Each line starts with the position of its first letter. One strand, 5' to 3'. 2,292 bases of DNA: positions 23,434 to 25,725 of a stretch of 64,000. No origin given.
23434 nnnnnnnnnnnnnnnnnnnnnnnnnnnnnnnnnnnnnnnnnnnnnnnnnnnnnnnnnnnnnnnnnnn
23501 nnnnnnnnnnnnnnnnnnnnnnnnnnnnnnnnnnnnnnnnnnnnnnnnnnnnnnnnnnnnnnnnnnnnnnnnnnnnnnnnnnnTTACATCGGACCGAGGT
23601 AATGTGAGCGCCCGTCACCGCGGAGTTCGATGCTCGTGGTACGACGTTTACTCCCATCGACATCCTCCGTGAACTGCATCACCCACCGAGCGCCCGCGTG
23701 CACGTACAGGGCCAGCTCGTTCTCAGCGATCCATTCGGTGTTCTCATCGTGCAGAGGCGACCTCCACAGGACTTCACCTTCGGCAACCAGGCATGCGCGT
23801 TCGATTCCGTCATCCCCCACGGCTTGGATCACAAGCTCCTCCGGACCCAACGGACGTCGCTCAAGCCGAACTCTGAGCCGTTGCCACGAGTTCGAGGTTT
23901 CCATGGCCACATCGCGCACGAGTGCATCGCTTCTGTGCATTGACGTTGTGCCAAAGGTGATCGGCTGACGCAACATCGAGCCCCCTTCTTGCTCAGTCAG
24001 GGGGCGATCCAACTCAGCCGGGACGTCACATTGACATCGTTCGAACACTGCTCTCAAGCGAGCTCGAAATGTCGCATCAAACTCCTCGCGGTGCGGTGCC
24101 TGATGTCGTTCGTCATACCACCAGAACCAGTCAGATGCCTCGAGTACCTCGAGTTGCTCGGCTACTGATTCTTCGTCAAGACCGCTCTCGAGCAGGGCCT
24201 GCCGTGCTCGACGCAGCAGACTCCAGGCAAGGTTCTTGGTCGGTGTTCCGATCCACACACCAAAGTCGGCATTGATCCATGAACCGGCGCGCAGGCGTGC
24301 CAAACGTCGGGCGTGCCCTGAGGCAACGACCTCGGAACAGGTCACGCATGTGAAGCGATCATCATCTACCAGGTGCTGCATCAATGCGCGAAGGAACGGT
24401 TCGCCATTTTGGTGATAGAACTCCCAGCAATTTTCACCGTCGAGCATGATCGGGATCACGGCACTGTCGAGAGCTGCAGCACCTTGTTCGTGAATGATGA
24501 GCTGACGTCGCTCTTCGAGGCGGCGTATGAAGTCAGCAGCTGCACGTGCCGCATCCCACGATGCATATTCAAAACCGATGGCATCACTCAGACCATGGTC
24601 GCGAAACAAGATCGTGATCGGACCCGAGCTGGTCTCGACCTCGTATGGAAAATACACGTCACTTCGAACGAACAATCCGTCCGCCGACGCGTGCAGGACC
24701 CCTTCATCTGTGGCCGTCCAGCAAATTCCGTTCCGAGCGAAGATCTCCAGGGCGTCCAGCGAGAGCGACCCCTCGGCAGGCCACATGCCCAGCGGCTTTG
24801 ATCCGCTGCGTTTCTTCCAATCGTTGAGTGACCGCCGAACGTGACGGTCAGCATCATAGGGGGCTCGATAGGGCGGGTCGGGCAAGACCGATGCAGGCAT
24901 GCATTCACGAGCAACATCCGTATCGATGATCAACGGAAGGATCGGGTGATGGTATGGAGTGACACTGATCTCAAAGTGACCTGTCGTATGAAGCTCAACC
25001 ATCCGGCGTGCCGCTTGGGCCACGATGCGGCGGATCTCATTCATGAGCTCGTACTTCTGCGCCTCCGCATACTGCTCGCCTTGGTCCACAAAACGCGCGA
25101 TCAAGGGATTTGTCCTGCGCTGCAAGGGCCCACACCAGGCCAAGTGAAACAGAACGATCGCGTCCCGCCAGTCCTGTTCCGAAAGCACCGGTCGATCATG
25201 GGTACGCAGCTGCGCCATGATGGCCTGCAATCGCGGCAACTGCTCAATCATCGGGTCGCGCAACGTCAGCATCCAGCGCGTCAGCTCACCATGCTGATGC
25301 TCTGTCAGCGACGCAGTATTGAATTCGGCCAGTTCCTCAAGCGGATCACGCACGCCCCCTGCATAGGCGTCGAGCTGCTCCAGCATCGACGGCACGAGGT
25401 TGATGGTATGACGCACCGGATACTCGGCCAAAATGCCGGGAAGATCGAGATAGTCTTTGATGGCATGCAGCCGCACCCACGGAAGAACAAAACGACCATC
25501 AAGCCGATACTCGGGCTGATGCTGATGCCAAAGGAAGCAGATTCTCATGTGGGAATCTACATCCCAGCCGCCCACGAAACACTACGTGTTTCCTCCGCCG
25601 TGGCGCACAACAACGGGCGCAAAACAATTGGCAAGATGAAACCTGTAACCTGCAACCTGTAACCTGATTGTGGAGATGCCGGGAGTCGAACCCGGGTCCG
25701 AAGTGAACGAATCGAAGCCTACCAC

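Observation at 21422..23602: RecX fused in frame to a membrane anchor, PD40 beta-propeller repeats and an OmpA-like peptidoglycan-binding domain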

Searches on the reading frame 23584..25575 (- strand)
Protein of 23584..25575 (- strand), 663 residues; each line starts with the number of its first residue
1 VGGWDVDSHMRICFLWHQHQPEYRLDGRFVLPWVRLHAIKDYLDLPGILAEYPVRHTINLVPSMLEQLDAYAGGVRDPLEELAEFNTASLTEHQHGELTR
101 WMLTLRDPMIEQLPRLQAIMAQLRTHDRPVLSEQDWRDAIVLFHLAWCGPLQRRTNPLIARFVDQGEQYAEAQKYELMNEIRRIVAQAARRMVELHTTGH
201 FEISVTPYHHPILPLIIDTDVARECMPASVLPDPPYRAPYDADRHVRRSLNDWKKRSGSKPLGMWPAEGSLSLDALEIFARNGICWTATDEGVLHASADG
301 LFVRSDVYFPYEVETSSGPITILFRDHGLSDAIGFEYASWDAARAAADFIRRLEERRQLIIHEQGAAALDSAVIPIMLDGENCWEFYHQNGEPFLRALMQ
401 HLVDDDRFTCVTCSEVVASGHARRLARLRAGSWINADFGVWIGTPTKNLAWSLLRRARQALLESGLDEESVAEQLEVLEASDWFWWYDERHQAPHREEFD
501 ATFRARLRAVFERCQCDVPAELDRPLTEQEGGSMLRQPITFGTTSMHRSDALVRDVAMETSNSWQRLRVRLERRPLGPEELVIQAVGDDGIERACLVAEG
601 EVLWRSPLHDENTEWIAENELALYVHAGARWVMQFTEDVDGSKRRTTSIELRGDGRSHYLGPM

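Call 38: search_protein_families(library=pfam, proteins=[window:23584-25575:-], max_evalue=0.001)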
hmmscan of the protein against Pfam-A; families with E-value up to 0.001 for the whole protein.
window:23584-25575:- (663 aa): 1 family
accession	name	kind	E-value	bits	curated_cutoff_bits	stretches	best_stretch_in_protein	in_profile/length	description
PF03065.20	Glyco_hydro_57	-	1.3e-48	166.2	21.2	1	14-419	2-281/291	Glycosyl hydrolase family 57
